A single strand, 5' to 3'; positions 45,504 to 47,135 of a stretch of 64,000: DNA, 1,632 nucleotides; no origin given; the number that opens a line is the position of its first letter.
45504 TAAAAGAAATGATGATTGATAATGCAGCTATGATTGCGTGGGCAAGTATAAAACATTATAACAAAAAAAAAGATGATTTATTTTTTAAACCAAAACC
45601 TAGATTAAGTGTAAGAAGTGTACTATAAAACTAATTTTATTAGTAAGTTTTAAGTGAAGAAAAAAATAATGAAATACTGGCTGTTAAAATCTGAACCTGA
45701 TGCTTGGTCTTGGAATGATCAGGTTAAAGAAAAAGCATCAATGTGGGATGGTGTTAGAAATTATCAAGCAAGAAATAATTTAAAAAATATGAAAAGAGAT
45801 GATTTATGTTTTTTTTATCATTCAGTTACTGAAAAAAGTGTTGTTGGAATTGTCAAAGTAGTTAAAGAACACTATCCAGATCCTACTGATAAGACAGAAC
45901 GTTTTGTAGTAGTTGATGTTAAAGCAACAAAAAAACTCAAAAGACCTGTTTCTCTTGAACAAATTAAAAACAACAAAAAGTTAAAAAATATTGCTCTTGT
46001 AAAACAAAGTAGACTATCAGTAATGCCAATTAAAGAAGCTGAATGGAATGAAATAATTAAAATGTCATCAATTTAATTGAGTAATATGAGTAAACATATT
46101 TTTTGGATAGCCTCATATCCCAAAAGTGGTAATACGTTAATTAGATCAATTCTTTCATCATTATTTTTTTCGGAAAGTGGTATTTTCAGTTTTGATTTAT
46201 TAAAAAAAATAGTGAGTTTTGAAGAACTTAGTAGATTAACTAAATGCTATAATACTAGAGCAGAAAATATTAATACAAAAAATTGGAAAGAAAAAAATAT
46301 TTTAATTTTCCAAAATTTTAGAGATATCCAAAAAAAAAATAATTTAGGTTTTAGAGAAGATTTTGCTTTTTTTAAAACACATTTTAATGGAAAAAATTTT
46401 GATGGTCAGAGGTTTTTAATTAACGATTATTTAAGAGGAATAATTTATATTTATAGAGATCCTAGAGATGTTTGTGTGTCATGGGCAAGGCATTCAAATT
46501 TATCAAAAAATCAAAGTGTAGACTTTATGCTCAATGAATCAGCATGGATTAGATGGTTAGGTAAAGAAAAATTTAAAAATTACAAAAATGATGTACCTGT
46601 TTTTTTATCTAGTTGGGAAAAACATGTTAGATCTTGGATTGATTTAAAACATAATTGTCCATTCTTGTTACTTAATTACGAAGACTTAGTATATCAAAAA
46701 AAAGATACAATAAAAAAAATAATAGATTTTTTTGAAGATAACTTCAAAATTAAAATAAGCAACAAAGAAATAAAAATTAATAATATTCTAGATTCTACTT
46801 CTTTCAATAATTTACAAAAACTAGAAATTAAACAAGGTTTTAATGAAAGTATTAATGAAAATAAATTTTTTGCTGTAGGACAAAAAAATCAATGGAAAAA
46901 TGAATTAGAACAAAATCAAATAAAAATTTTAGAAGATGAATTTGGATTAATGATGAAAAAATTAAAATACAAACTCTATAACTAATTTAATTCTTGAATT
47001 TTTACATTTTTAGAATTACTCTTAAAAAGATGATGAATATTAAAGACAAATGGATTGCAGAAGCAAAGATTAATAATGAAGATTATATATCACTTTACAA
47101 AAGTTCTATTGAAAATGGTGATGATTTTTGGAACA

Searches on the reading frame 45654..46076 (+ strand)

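Call 86: search_protein_families(library=pfam, proteins=[window:45654-46076:+], max_evalue=0.001)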
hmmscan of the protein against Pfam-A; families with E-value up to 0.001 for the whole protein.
window:45654-46076:+ (140 aa): 1 family
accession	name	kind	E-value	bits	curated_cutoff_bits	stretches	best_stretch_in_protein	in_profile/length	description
PF01878.24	EVE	-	3e-49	167.2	23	1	7-137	1-145/145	EVE domain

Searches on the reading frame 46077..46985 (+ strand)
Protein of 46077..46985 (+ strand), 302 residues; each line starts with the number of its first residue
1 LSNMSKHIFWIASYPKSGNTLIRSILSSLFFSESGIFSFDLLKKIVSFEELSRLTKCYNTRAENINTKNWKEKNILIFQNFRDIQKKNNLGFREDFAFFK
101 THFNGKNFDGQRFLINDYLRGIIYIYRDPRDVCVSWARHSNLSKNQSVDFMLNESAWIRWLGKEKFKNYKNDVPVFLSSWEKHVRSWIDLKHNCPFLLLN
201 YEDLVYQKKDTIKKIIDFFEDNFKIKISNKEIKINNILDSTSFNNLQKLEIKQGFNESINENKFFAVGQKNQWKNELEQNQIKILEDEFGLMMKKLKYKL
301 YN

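Call 86: search_protein_families(library=pfam, proteins=[window:46077-46985:+], max_evalue=0.001)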
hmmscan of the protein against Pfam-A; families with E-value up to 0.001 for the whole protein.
window:46077-46985:+ (302 aa): 2 families
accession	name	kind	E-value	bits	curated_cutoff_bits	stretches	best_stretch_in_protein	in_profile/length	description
PF00685.33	Sulfotransfer_1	-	8e-30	104.5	22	1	9-295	4-253/255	Sulfotransferase domain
PF13469.12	Sulfotransfer_3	-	4.7e-08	34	27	1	122-220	127-211/216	Sulfotransferase family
